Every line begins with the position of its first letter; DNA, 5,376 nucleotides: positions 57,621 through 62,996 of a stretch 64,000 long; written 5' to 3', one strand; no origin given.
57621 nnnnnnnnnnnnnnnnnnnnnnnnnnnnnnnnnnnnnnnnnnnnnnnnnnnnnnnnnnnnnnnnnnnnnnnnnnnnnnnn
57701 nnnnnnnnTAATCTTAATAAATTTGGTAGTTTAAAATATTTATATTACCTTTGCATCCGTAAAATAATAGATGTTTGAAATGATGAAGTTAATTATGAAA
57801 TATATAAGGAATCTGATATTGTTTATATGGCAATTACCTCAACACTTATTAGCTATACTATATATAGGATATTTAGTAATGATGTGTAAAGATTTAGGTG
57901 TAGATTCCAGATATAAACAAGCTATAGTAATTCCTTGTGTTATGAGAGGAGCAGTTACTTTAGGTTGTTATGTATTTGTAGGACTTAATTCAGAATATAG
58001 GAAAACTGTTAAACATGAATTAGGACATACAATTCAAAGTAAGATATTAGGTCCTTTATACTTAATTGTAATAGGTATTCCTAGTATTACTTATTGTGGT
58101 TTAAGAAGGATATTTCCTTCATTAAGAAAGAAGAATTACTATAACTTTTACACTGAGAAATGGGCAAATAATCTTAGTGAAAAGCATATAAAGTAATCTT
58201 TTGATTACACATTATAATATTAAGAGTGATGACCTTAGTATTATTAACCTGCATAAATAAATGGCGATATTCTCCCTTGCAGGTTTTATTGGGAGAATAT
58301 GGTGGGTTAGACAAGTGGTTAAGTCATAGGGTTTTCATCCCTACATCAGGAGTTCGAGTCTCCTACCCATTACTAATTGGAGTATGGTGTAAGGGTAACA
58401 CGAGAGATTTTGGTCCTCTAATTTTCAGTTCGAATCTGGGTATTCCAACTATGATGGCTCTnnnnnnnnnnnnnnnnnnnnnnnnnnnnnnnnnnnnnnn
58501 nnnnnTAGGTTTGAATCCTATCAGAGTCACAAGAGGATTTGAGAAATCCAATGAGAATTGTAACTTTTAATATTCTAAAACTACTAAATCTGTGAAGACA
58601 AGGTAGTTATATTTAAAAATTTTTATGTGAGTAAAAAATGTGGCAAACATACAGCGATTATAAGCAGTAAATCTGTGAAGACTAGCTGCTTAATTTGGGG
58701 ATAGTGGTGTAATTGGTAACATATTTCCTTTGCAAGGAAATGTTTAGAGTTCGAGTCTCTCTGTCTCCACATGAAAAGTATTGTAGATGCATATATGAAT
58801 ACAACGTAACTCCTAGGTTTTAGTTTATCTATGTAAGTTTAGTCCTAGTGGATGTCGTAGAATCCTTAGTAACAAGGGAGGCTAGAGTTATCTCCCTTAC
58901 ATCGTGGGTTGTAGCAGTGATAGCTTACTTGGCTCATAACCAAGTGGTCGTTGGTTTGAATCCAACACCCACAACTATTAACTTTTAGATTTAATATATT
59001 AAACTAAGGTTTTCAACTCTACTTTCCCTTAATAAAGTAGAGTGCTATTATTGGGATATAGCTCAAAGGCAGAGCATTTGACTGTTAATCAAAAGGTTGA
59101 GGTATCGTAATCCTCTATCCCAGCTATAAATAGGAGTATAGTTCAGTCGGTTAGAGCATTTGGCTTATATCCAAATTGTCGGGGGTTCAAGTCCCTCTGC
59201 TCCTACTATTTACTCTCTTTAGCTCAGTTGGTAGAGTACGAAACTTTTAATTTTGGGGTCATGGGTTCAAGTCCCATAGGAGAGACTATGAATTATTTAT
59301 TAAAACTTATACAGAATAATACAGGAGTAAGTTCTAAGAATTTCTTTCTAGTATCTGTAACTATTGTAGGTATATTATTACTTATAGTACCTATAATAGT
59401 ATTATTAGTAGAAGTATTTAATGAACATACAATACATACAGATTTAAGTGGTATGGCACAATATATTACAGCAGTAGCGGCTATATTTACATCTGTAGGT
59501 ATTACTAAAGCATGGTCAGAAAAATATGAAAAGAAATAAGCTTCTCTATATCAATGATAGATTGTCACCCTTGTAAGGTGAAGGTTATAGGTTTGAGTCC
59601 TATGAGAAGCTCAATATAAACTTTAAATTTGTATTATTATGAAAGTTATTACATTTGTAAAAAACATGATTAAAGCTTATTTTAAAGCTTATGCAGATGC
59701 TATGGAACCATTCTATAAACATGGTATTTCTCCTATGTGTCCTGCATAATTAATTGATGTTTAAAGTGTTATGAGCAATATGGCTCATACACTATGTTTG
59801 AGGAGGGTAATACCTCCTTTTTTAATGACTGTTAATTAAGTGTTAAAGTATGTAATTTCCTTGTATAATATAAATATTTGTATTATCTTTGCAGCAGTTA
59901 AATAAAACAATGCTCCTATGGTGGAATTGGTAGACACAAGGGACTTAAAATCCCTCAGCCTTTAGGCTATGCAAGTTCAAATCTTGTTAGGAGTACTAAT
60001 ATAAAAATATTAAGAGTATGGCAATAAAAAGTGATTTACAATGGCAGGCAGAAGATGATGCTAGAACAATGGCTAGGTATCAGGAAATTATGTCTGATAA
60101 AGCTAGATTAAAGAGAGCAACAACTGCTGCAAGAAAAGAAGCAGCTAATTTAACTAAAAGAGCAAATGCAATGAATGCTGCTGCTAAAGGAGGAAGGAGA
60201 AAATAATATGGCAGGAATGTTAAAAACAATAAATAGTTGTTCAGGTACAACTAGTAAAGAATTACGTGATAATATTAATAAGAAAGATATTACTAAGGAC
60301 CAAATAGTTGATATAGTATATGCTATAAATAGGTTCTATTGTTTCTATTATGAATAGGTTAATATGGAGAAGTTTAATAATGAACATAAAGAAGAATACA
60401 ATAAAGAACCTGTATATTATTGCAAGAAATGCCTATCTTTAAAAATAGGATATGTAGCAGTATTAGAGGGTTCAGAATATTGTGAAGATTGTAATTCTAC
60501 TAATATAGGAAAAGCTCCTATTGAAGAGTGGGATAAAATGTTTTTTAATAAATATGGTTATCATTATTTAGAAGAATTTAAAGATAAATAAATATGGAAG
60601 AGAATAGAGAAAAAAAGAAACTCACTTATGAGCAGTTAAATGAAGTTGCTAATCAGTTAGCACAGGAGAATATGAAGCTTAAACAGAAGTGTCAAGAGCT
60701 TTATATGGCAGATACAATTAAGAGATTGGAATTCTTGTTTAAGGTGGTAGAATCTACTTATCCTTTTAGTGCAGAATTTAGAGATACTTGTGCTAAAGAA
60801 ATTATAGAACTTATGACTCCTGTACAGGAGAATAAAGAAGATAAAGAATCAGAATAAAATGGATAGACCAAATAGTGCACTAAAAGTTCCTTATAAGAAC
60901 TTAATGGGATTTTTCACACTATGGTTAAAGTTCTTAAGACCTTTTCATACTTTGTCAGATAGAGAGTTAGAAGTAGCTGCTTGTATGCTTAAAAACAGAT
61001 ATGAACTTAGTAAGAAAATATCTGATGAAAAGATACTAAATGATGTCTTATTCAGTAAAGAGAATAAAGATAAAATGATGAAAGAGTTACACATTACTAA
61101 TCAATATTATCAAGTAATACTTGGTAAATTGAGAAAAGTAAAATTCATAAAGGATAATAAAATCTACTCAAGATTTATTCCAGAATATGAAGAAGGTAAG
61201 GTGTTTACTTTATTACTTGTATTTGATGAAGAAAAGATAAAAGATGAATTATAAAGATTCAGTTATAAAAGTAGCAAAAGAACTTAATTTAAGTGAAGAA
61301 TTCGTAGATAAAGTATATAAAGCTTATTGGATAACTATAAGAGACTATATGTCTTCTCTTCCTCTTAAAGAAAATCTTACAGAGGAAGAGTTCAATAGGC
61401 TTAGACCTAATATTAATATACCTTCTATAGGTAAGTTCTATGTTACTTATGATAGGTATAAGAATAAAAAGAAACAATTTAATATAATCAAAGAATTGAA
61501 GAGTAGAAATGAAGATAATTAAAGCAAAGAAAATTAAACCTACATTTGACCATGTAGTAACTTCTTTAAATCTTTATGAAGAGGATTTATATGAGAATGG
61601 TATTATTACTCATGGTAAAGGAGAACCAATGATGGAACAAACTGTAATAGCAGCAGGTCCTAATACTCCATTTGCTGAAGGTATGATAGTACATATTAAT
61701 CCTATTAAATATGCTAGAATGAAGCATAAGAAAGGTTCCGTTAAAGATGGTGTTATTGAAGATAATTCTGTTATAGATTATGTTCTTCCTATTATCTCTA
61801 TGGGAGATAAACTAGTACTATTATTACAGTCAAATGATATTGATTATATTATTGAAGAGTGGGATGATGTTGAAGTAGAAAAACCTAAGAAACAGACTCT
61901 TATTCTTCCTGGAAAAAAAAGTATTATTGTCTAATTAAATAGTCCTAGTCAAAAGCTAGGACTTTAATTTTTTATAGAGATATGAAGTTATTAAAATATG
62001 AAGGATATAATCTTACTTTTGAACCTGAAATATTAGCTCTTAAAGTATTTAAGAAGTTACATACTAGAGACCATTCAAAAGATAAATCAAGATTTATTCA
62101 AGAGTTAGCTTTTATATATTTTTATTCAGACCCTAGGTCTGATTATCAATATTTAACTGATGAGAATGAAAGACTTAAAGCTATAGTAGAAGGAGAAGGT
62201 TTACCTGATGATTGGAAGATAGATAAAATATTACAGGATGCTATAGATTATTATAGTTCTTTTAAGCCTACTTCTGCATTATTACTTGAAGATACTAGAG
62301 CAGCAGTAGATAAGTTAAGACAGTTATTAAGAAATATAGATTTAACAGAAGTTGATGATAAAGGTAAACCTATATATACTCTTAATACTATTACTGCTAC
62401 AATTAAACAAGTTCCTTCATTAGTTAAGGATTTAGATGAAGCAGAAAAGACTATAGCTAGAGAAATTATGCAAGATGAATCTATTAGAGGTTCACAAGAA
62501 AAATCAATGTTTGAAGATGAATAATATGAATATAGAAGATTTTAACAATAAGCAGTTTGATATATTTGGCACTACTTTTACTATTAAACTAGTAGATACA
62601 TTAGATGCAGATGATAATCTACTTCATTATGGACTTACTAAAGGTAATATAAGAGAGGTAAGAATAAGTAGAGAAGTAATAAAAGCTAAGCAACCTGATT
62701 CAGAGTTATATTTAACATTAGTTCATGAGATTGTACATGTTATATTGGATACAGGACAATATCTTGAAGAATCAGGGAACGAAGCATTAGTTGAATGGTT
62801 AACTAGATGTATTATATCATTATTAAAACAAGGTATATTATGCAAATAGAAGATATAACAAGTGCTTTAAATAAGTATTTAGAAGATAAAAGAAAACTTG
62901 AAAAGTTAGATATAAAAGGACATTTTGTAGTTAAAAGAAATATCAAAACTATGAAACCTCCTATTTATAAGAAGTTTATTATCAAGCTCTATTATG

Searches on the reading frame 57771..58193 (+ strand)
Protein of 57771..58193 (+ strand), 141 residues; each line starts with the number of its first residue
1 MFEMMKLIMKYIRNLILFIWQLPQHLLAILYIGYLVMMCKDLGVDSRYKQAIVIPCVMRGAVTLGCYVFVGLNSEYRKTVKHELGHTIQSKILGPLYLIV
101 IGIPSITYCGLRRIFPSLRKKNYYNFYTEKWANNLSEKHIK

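Call 18: search_protein_families(library=pfam, proteins=[window:57771-58193:+], max_evalue=0.01)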
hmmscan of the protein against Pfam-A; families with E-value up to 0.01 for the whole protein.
window:57771-58193:+ (141 aa): 0 families

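Call 44: search_protein_families(library=phrogs, proteins=[window:57771-58193:+], max_evalue=0.001)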
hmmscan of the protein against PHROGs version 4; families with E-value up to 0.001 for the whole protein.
window:57771-58193:+ (141 aa): 0 families

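Call 79: search_protein_families(library=pfam, proteins=[window:57771-58193:+], max_evalue=10)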
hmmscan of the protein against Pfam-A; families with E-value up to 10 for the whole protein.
window:57771-58193:+ (141 aa): 0 families

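Call 90: search_protein_families(library=ncbifam, proteins=[window:57771-58193:+], max_evalue=0.1)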
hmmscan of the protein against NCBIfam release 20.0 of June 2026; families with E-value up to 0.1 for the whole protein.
window:57771-58193:+ (141 aa): 0 families

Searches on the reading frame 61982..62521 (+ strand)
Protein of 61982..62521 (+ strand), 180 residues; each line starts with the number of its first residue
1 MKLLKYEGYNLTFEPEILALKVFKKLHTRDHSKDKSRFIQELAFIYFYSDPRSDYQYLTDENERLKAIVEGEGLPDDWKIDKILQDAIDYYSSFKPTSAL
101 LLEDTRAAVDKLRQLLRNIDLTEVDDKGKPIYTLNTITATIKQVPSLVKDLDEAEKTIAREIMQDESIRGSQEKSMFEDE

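Call 18: search_protein_families(library=pfam, proteins=[window:61982-62521:+], max_evalue=0.01)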
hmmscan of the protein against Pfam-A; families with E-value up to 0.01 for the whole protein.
window:61982-62521:+ (180 aa): 0 families

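Call 44: search_protein_families(library=phrogs, proteins=[window:61982-62521:+], max_evalue=0.001)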
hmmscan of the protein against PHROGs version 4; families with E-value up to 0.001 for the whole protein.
window:61982-62521:+ (180 aa): 2 families
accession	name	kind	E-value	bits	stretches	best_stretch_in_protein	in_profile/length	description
phrog_16390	-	unknown function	1.5e-05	25.8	1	16-179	17-185/189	-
phrog_17019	-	unknown function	4e-05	25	1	2-106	6-107/108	-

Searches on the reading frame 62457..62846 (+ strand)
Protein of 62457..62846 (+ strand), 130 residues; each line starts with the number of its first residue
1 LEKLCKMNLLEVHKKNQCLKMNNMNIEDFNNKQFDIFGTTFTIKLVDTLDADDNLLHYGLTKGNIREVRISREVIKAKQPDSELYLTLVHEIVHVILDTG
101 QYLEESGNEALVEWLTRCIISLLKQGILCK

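Call 71: search_protein_families(library=phrogs, proteins=[window:62457-62846:+], max_evalue=0.01)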
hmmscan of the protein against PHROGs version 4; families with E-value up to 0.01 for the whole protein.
window:62457-62846:+ (130 aa): 2 families
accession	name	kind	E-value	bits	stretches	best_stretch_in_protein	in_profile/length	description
phrog_1233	-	unknown function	9.5e-10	39.1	1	31-119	9-97/306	-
phrog_87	-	other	0.0036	18.1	1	43-106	52-107/227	metallo-protease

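Call 79: search_protein_families(library=pfam, proteins=[window:62457-62846:+], max_evalue=10)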
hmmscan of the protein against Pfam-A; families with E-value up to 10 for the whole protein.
window:62457-62846:+ (130 aa): 1 family
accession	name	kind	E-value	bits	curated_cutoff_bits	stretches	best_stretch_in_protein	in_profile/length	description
PF10263.15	SprT-like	-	0.0022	18.3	25.6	1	62-97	40-74/108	SprT-like family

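Call 90: search_protein_families(library=ncbifam, proteins=[window:62457-62846:+], max_evalue=0.1)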
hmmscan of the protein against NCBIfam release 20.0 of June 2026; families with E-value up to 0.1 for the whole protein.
window:62457-62846:+ (130 aa): 0 families
